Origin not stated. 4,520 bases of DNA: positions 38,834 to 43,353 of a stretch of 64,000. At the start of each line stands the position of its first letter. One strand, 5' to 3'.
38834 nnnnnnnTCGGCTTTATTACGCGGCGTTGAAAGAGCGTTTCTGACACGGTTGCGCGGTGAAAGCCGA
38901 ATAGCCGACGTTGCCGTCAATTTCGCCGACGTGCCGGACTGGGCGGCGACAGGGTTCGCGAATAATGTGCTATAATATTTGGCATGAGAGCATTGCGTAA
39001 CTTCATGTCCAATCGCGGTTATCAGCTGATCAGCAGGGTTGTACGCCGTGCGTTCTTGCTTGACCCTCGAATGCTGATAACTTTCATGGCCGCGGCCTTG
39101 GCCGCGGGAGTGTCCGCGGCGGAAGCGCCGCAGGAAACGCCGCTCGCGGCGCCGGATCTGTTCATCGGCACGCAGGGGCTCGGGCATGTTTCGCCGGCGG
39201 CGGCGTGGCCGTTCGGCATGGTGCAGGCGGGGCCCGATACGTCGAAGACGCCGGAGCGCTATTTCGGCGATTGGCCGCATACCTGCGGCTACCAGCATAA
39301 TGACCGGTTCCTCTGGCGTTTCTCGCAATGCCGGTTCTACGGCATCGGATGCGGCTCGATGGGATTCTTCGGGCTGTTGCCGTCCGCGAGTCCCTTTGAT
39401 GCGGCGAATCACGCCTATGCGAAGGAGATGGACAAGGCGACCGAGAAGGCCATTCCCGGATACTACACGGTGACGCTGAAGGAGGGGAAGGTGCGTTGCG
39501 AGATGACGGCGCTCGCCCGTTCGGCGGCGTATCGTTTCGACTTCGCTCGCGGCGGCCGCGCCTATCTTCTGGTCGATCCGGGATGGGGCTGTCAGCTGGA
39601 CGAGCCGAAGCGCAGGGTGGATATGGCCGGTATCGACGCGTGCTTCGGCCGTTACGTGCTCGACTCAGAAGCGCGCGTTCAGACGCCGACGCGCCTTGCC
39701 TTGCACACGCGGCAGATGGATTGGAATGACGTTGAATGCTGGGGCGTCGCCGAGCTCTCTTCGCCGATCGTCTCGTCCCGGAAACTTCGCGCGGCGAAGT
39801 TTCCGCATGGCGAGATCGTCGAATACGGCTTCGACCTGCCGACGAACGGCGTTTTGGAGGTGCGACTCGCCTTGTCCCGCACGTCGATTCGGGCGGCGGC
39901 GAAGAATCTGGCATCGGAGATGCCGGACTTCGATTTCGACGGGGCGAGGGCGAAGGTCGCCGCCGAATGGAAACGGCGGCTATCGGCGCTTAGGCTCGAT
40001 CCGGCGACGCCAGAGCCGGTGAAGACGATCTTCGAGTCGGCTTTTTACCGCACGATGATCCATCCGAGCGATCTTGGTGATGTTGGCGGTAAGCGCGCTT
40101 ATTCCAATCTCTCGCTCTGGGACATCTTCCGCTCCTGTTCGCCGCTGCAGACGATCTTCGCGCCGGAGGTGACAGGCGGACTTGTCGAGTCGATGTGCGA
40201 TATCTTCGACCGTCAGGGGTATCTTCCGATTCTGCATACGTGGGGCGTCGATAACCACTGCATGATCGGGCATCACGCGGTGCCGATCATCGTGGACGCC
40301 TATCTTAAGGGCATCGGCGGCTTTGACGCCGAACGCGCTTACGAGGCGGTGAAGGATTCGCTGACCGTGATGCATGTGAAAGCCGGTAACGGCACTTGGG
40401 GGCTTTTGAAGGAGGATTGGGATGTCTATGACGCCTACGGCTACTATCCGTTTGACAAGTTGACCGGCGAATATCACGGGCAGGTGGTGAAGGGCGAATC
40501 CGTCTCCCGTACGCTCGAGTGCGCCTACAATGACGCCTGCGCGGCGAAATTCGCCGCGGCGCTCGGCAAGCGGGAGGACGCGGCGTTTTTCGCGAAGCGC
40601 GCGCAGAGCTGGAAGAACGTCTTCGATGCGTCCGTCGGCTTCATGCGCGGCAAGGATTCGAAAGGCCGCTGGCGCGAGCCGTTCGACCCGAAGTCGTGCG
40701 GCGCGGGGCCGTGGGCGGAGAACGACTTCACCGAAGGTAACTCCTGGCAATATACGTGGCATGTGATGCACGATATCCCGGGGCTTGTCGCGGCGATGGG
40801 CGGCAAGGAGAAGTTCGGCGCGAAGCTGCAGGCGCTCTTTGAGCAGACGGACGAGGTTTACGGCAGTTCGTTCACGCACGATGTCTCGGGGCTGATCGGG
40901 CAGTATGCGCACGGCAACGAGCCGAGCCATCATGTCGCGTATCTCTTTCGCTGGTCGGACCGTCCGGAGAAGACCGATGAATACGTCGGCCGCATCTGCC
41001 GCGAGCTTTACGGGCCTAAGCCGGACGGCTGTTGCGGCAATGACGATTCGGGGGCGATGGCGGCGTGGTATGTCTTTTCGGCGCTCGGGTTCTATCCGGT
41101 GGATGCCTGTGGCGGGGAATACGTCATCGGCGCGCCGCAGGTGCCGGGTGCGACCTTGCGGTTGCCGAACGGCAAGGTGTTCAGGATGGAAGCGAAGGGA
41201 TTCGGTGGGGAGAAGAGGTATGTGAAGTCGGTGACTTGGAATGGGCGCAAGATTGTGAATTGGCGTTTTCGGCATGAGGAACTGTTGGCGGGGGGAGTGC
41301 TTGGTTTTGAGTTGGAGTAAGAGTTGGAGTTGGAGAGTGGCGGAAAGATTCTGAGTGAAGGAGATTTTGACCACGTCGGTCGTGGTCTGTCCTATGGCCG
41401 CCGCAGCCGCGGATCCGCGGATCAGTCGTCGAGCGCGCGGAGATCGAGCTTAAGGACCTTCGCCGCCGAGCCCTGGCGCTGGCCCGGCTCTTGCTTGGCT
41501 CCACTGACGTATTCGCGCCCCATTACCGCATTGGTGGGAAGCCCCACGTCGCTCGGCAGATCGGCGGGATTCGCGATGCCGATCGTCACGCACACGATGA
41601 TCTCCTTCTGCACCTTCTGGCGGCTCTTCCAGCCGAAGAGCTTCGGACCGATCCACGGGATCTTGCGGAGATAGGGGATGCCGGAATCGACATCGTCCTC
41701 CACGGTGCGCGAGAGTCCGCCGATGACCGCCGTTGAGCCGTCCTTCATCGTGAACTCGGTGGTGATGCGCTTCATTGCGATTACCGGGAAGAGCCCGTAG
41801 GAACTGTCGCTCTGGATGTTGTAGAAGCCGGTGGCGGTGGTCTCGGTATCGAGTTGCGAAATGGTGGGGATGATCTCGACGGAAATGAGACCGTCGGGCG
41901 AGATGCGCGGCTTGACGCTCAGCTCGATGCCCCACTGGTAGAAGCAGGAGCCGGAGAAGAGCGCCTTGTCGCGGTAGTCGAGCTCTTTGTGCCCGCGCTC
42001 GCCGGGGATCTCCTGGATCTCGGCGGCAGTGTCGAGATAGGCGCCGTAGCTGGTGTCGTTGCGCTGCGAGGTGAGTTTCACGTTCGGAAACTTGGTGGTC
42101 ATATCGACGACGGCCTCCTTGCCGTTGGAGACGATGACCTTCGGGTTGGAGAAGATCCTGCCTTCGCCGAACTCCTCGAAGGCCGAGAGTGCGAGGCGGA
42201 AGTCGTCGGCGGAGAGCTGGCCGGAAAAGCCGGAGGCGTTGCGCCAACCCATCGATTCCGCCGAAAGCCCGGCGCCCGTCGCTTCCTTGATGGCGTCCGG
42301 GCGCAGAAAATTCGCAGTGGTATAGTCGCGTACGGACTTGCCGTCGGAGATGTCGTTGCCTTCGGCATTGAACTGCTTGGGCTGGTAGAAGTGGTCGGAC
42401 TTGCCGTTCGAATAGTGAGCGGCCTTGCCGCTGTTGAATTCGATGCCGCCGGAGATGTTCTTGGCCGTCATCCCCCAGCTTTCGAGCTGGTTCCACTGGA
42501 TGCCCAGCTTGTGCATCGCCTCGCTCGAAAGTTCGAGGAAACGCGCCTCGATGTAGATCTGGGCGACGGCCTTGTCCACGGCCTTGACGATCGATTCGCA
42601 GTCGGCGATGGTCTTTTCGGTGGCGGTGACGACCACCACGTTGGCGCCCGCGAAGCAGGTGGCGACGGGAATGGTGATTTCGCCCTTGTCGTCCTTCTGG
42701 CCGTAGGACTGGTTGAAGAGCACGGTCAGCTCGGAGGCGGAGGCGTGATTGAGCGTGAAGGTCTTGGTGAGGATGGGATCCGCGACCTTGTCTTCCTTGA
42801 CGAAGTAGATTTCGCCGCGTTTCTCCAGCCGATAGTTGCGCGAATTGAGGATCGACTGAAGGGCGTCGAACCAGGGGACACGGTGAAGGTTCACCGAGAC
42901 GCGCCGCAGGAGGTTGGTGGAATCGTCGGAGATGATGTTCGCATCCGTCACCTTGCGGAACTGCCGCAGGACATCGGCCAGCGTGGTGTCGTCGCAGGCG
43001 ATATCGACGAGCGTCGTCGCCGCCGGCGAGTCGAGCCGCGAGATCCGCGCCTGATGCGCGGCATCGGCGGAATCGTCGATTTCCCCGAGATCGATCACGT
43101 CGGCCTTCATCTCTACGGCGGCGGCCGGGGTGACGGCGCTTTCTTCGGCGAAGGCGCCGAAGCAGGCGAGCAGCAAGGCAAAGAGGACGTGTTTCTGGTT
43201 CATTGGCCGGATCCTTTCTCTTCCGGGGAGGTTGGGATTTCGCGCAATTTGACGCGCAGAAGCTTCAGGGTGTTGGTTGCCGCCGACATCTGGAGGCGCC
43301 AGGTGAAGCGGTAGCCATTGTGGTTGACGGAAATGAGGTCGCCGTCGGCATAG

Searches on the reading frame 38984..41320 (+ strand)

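Call 41: search_protein_families(library=pfam, proteins=[window:38984-41320:+], max_evalue=0.01)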
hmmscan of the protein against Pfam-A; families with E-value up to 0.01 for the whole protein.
window:38984-41320:+ (778 aa): 2 families
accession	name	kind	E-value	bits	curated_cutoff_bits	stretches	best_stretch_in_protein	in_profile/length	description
PF07971.18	Glyco_hydro_92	-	2.9e-149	498.4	24.6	1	305-777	2-462/464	Glycosyl hydrolase family 92 catalytic domain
PF17678.7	Glyco_hydro_92N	-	2.9e-37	129.2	34.5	1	58-272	3-202/236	Glycosyl hydrolase family 92 N-terminal domain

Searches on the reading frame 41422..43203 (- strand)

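Call 41: search_protein_families(library=pfam, proteins=[window:41422-43203:-], max_evalue=0.01)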
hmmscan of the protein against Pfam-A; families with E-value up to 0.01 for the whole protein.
window:41422-43203:- (593 aa): 3 families
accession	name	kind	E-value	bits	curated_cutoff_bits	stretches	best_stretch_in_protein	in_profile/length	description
PF00263.26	Secretin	-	4.7e-27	95.1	27.5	1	342-540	2-164/169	Bacterial type II and III secretion system protein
PF03958.22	Secretin_N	-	7.5e-06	26.5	28.2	1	146-215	1-69/69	Bacterial type II/III secretion system short domain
PF07660.19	STN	-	4.2e-05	23.7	28.4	1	91-135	5-49/52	Secretin and TonB N terminus short domain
